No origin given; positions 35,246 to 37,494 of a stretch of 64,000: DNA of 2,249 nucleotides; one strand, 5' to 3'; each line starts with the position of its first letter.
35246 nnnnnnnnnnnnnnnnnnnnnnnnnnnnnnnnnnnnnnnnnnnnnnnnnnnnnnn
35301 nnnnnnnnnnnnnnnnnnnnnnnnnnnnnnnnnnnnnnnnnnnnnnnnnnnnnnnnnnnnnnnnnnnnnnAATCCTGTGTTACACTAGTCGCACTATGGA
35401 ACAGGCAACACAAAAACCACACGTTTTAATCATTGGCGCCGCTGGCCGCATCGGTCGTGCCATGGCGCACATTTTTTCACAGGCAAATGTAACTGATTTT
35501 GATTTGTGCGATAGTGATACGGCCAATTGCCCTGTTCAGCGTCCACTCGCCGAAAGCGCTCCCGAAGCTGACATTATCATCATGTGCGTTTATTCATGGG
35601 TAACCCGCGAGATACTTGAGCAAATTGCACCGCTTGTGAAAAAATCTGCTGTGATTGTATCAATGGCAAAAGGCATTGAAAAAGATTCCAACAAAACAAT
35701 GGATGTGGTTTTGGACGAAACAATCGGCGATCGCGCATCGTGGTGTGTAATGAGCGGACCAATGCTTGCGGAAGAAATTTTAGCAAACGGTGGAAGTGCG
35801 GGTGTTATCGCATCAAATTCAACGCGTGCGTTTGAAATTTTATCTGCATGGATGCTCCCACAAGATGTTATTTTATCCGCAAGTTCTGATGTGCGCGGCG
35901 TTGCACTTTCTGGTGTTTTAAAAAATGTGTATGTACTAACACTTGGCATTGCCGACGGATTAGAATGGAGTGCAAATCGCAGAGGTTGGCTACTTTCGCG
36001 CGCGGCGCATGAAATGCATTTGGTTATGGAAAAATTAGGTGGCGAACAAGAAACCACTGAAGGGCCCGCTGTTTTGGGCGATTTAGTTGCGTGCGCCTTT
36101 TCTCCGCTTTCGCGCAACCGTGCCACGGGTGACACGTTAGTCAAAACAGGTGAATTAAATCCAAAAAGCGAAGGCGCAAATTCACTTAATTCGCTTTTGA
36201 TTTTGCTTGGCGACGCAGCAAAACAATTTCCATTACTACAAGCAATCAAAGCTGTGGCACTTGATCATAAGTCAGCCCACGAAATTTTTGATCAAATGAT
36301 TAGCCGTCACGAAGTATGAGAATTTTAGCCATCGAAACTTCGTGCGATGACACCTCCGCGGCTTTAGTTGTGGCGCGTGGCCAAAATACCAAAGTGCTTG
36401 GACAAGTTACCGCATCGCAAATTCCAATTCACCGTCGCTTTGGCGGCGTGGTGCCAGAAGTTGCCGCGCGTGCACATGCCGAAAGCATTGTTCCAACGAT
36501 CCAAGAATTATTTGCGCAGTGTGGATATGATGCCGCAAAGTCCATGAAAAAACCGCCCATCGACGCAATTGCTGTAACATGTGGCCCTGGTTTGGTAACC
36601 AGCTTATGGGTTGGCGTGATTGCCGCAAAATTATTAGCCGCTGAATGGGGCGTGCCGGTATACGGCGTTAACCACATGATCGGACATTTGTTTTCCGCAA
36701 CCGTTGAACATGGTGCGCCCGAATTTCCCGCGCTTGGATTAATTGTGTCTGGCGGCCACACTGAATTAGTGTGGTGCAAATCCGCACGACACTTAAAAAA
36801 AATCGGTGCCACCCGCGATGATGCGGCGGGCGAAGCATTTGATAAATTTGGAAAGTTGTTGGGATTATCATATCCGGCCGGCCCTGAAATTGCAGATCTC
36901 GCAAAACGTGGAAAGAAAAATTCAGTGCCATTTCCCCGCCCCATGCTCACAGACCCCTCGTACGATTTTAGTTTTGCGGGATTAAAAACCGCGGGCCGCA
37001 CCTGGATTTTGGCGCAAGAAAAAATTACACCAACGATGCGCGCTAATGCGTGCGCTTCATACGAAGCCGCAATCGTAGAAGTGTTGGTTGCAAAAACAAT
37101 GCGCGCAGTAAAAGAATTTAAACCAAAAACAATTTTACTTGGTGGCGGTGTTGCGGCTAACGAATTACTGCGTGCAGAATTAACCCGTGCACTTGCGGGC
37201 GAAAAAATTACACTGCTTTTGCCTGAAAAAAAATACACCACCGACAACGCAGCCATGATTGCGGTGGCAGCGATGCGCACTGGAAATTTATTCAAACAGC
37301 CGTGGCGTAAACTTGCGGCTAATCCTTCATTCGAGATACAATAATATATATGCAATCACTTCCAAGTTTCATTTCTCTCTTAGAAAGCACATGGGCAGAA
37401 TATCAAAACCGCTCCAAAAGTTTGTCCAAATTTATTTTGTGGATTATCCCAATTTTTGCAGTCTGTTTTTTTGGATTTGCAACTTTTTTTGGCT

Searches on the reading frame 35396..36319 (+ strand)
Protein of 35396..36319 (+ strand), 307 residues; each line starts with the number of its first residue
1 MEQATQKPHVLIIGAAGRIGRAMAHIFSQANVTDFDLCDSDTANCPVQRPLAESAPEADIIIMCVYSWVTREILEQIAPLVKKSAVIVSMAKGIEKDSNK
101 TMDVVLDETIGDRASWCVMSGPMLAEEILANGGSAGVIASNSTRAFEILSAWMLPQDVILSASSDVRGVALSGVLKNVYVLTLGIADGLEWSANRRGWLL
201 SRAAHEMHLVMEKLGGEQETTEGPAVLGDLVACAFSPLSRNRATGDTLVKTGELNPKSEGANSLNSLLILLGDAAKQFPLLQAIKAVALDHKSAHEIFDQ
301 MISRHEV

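Call 54: search_protein_families(library=pfam, proteins=[window:35396-36319:+], max_evalue=0.001)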
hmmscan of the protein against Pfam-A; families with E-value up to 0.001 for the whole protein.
window:35396-36319:+ (307 aa): 5 families
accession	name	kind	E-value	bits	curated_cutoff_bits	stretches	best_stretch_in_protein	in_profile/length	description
PF07479.19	NAD_Gly3P_dh_C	-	1e-25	91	25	1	165-298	1-141/142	NAD-dependent glycerol-3-phosphate dehydrogenase C-terminus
PF01210.29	NAD_Gly3P_dh_N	-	3.2e-18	66.6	23.1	1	48-143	60-155/158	NAD-dependent glycerol-3-phosphate dehydrogenase N-terminus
PF02558.23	ApbA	-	4.6e-05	23.5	22.2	1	38-97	46-106/150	Ketopantoate reductase PanE/ApbA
PF20618.3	GPD_NAD_C_bact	-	0.00024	22.1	27.6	1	226-267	2-48/66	Bacterial GPD, NAD-dependent C-terminal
PF02882.25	THF_DHG_CYH_C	-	0.00077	19.2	27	0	5-66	34-88/160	Tetrahydrofolate dehydrogenase/cyclohydrolase, NAD(P)-binding domain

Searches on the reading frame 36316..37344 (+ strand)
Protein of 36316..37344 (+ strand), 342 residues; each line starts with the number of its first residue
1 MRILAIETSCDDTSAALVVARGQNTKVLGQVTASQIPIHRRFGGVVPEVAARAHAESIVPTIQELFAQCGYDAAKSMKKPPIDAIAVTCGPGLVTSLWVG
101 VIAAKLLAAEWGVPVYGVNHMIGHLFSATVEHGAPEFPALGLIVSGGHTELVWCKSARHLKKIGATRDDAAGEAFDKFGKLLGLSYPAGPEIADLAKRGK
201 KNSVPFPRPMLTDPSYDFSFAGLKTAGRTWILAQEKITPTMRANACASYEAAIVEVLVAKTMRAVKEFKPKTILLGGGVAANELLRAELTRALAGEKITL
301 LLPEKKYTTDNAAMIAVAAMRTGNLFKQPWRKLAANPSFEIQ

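Call 54: search_protein_families(library=pfam, proteins=[window:36316-37344:+], max_evalue=0.001)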
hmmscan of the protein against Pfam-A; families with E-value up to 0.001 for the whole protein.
window:36316-37344:+ (342 aa): 2 families
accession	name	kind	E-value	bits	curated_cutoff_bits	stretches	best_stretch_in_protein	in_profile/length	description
PF00814.31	TsaD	-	2.4e-87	293.4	24.8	1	26-316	1-263/264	tRNA N6-adenosine threonylcarbamoyltransferase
PF22521.2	HypF_C_2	-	8.3e-07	29.4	27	1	238-310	162-234/241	Carbamoyltransferase, Kae1-like Domain, second subdomain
